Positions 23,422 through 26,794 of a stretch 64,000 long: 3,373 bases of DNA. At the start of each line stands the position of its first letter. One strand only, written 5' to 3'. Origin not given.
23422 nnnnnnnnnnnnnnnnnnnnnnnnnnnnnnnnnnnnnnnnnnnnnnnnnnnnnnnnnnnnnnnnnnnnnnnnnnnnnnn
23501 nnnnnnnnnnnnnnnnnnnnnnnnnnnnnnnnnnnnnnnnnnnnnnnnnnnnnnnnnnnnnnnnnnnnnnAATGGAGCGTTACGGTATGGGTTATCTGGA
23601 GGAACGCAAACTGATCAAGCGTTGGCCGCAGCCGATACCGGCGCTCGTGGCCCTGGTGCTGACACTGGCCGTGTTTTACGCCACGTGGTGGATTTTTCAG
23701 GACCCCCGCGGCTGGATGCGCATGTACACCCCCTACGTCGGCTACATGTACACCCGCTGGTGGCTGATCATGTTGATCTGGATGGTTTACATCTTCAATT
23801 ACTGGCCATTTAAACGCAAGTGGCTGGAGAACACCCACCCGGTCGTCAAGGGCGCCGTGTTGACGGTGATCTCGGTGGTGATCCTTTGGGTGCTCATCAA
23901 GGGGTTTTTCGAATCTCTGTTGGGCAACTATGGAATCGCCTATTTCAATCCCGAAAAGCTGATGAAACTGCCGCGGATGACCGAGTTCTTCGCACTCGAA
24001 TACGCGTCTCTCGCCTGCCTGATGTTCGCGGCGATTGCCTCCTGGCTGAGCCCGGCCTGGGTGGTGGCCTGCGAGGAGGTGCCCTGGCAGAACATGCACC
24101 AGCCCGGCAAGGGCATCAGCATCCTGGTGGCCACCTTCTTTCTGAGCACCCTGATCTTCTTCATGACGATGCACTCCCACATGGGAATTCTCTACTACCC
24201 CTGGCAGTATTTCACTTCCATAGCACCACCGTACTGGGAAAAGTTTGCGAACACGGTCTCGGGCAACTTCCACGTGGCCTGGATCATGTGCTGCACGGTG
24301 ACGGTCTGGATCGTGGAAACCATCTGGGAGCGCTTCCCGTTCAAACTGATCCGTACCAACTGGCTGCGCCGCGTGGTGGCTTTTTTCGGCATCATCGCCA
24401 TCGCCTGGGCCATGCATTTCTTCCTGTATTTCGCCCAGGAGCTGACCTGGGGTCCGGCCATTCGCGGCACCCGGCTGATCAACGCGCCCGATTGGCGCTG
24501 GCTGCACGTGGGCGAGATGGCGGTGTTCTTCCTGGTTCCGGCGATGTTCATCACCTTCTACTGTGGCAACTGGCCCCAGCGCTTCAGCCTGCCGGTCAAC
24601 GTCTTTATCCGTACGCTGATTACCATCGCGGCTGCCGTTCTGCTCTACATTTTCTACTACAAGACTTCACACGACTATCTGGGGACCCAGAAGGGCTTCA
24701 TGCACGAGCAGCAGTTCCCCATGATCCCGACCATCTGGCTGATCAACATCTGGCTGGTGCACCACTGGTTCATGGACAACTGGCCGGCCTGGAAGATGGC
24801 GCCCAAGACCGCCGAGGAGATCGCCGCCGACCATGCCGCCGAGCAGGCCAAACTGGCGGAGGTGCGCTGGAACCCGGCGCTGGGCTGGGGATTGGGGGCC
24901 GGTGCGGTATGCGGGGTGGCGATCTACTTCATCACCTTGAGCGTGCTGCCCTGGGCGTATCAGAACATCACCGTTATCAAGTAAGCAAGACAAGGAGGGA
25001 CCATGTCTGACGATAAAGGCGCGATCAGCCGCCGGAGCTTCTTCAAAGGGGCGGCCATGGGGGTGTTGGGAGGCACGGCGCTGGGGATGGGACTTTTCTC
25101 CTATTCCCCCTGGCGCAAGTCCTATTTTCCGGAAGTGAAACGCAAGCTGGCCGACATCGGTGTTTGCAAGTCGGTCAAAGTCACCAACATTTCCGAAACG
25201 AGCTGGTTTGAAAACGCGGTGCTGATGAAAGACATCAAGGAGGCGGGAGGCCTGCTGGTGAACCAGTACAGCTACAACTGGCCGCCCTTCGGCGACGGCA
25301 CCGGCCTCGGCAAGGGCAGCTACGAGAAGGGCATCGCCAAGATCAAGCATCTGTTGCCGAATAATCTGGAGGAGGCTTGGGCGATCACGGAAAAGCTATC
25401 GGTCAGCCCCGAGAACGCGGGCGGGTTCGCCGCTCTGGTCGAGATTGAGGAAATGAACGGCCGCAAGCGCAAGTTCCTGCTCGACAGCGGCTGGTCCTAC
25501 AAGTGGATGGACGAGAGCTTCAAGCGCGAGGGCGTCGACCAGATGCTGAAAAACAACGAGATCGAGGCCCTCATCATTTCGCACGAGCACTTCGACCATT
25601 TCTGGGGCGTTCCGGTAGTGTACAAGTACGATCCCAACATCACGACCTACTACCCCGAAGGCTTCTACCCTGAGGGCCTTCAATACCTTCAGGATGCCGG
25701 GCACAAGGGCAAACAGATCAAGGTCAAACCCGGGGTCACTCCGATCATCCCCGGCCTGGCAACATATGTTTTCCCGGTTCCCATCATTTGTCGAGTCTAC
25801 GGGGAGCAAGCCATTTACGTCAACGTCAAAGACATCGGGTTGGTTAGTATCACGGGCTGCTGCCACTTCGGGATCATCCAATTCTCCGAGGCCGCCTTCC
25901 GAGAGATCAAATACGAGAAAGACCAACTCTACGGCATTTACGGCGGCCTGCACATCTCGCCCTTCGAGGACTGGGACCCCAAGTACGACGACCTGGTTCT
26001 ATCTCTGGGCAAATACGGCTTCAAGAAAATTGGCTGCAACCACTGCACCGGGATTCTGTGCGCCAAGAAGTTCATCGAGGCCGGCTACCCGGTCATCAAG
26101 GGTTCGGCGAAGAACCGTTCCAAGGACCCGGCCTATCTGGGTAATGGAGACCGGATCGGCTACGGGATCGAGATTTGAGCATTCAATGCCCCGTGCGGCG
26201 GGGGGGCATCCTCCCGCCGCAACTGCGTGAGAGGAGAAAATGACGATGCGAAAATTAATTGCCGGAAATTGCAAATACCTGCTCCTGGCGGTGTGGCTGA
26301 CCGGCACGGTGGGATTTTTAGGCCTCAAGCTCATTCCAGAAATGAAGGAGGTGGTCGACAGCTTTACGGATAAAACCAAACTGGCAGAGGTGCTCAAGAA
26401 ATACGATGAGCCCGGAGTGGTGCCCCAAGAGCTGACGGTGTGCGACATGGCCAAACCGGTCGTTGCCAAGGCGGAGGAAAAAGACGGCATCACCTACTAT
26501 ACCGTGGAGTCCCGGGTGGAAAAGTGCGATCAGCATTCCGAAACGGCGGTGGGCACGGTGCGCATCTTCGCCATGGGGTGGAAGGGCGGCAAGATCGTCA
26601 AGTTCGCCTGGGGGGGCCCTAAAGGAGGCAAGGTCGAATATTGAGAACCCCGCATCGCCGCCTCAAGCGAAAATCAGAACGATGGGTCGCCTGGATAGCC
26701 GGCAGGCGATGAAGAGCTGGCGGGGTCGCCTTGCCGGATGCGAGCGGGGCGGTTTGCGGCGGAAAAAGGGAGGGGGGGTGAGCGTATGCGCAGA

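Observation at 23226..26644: Unassigned sigma-54-driven operon: small protein + 470-aa aromatic-rich membrane protein + Tat-exported MBL-fold protein + small anchored protein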

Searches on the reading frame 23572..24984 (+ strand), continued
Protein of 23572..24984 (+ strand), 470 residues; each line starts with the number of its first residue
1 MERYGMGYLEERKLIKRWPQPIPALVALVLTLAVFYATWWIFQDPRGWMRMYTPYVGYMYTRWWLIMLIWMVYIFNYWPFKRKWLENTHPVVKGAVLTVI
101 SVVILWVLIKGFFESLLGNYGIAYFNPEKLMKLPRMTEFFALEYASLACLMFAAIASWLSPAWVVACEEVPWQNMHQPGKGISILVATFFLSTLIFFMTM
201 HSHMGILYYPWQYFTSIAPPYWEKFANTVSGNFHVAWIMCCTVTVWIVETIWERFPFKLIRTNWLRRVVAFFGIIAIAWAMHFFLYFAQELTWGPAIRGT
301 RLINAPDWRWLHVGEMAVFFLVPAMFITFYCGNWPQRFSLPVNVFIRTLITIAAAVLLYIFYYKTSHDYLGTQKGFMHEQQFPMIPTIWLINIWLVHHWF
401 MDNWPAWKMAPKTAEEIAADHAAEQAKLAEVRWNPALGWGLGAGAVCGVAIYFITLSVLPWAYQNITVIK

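Call 98: find_encoding_contigs(protein=P0408, flank=7000, max_places=1)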
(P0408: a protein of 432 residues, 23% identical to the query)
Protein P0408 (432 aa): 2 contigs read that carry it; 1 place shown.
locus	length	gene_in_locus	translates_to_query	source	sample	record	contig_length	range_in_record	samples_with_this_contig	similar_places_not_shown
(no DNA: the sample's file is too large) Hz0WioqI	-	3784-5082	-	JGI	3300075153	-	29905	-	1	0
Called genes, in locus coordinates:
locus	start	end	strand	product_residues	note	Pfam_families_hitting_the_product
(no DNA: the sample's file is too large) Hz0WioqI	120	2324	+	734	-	PF08269:dCache_2, PF17200:sCache_2, PF17201:Cache_3-Cache_2, PF17200:sCache_2, PF17201:Cache_3-Cache_2, PF00672:HAMP, PF13426:PAS_9, PF07730:HisKA_3, +4 more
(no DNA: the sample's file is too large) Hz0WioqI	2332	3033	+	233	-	PF00072:Response_reg, PF00196:GerE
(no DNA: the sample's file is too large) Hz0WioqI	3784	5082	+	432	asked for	-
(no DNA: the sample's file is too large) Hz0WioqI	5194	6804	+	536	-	PF00501:AMP-binding, PF13193:AMP-binding_C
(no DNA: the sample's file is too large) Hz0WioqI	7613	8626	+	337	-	PF27840:ScmC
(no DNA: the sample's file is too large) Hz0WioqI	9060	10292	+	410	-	PF00890:FAD_binding_2 (faint), PF01266:DAO (faint), PF07992:Pyr_redox_2, PF13738:Pyr_redox_3 (weak), PF00070:Pyr_redox, PF18267:Rubredoxin_C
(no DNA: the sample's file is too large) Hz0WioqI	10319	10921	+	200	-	PF13187:Fer4_9 (faint), PF13247:Fer4_11, PF12838:Fer4_7 (weak), PF00037:Fer4 (weak), PF12797:Fer4_2 (weak), PF12837:Fer4_6 (weak), PF13237:Fer4_10 (weak)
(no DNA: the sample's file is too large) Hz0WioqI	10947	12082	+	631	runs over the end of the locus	PF03063:Prismane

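Call 99: find_encoding_contigs(protein=P0406, flank=7000, max_places=1)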
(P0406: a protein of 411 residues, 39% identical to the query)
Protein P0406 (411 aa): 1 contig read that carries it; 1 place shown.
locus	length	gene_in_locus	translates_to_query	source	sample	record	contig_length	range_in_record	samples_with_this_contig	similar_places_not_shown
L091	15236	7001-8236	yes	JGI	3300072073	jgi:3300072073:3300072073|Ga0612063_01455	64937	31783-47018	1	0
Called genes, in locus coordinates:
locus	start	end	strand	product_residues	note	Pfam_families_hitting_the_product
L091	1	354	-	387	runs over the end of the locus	PF00512:HisKA, PF02518:HATPase_c, PF14501:HATPase_c_5 (weak)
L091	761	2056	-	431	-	PF01545:Cation_efflux, PF16916:ZT_dimer, PF02579:Nitro_FeMo-Co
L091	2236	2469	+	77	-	PF02635:DsrE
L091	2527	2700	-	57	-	-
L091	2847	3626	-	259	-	PF00378:ECH_1, PF16113:ECH_2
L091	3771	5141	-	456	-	PF00989:PAS, PF08448:PAS_4, PF13426:PAS_9, PF00158:Sigma54_activat, PF14532:Sigma54_activ_2, PF07728:AAA_5, PF25601:AAA_lid_14, PF02954:HTH_8, +2 more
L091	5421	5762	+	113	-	-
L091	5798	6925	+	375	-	PF00753:Lactamase_B (weak)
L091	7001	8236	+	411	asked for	-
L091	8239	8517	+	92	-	-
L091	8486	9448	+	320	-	-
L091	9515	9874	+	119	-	-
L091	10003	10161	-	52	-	-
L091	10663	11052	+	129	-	PF02566:OsmC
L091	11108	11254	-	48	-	-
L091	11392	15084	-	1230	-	PF00989:PAS, PF08447:PAS_3, PF08448:PAS_4, PF13426:PAS_9, PF00989:PAS, PF13426:PAS_9, PF08447:PAS_3, PF00989:PAS, +13 more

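Call 101: search_protein_families(library=pfam, proteins=[L091:5421-5762:+, L091:9515-9874:+, L091:8486-9448:+, L091:8239-8517:+, L091:5798-6925:+], max_evalue=0.1)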
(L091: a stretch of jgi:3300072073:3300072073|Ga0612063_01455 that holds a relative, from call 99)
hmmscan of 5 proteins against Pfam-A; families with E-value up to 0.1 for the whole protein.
L091:5421-5762:+ (113 aa): 4 families
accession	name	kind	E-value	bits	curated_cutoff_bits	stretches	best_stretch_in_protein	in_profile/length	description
PF13442.11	Cytochrome_CBB3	-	0.0012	19.6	27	1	46-92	5-51/68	Cytochrome C oxidase, cbb3-type, subunit III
PF09098.15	Dehyd-heme_bind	-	0.0035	17.4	25.2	1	46-102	2-64/167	Quinohemoprotein amine dehydrogenase A, alpha subunit, haem binding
PF18920.5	DUF5671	-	0.024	15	28.4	1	4-51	39-84/132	Domain of unknown function (DUF5671)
PF14522.11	Cytochrome_C7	-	0.085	13.1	24.8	0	40-67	4-27/67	Cytochrome c7 and related cytochrome c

L091:9515-9874:+ (119 aa): 1 family
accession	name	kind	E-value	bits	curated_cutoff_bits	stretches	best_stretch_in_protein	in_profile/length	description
PF02579.22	Nitro_FeMo-Co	-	0.075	13.8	26.3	0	11-97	3-93/94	Dinitrogenase iron-molybdenum cofactor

L091:8486-9448:+ (320 aa): 1 family
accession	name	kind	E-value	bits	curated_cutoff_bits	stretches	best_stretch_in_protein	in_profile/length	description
PF10330.14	Stb3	-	0.011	16.1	25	1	215-249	32-67/90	Putative Sin3 binding protein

L091:8239-8517:+ (92 aa): 0 families

L091:5798-6925:+ (375 aa): 3 families
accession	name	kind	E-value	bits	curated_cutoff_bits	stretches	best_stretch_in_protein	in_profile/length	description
PF00753.33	Lactamase_B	-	4.5e-06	27.2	22.7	1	107-179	11-80/196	Metallo-beta-lactamase superfamily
PF10518.14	TAT_signal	-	0.00019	21.6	22.7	1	11-30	1-20/21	TAT (twin-arginine translocation) pathway signal sequence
PF12706.13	Lactamase_B_2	-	0.0019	18.3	27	1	112-176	1-65/200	Beta-lactamase superfamily domain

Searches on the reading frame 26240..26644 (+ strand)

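Call 3: search_protein_families(library=pfam, proteins=[window:26240-26644:+], max_evalue=0.1)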
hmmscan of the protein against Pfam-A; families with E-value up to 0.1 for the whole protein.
window:26240-26644:+ (134 aa): 1 family
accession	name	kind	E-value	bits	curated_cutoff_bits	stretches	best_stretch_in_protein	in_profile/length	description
PF01789.22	PsbP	-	0.04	14.4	23.5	1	70-109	83-122/155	PsbP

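Call 4: search_protein_families(library=ncbifam, proteins=[window:26240-26644:+], max_evalue=0.1)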
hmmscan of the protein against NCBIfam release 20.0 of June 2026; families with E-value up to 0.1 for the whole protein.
window:26240-26644:+ (134 aa): 2 families
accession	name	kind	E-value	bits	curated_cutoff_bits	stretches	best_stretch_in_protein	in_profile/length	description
NF050157.1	CapLactmsBetCapB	equivalog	0.052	11.8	1000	1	30-79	63-111/577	caprolactamase subunit beta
NF001598.0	PRK00394.2-3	equivalog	0.065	12.9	330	1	18-67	57-106/184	TATA-box-binding protein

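Call 80: search_protein_families(library=padloc, proteins=[window:26240-26644:+], max_evalue=0.01)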
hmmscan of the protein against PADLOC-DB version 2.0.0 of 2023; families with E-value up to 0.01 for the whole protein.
window:26240-26644:+ (134 aa): 0 families
